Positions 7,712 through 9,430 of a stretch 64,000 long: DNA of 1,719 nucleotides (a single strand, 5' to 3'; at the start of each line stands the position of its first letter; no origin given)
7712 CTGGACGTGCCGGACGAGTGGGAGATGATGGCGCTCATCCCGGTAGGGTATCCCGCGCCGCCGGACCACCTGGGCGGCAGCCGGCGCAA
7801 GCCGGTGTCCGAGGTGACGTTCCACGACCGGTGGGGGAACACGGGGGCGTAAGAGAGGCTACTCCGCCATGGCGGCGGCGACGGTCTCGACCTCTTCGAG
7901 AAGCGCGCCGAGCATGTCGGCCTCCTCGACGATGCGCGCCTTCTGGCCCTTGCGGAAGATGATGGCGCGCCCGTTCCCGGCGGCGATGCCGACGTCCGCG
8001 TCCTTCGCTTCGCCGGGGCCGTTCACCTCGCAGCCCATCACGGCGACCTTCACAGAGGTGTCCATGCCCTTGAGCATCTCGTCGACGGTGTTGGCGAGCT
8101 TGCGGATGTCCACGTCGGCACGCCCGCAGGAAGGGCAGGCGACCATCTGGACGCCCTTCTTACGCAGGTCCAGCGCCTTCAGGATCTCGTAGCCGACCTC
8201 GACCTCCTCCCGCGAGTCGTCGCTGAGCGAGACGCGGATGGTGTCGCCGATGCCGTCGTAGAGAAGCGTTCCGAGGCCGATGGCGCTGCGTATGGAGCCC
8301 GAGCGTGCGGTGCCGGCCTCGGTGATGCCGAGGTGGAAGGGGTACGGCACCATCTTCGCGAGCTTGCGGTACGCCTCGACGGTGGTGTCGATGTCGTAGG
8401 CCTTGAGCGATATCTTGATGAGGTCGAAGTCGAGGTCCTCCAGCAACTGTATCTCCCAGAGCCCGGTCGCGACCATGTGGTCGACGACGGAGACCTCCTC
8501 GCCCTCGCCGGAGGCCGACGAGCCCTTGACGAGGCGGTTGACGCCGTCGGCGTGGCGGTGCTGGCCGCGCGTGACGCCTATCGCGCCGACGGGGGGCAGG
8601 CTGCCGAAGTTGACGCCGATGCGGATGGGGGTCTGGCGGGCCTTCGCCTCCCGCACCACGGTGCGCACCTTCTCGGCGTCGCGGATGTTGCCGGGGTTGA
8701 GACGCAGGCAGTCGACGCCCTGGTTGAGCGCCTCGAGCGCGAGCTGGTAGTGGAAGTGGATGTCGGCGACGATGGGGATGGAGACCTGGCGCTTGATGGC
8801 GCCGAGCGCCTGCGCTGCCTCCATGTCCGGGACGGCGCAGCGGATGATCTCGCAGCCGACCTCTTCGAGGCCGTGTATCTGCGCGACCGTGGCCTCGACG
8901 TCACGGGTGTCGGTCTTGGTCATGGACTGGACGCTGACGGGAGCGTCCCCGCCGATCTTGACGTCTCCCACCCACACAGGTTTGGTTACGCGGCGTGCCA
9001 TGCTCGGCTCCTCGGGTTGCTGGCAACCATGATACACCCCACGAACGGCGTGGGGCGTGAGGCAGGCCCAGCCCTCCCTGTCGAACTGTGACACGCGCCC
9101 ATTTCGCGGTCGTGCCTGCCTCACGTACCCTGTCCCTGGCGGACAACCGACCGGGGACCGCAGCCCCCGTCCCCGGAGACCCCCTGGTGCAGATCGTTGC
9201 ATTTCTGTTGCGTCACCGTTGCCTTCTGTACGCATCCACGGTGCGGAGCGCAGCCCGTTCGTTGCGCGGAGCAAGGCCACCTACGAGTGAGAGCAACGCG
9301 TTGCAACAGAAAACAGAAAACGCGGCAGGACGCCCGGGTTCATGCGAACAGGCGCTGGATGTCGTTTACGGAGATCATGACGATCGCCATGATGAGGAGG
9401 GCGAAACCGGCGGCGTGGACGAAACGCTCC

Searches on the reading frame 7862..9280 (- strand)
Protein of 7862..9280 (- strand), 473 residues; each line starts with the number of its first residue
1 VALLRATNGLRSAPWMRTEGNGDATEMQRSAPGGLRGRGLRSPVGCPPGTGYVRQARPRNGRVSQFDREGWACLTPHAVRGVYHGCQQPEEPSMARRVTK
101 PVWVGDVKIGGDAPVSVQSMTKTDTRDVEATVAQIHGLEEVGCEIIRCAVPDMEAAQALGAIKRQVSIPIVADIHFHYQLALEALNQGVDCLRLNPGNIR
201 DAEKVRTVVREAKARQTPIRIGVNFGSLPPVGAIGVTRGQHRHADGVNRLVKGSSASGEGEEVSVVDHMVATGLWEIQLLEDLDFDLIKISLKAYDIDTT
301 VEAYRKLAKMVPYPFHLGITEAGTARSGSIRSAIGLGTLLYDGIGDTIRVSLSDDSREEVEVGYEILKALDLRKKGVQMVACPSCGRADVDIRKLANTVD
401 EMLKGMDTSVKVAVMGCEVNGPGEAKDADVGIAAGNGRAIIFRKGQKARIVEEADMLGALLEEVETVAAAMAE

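Call 74: search_protein_families(library=pfam, proteins=[window:7862-9280:-], max_evalue=0.00001)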
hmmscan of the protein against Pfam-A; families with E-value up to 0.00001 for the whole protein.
window:7862-9280:- (473 aa): 1 family
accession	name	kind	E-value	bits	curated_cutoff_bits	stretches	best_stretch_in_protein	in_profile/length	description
PF04551.19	GcpE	-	2.1e-136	454.9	32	1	99-465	1-342/343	GcpE protein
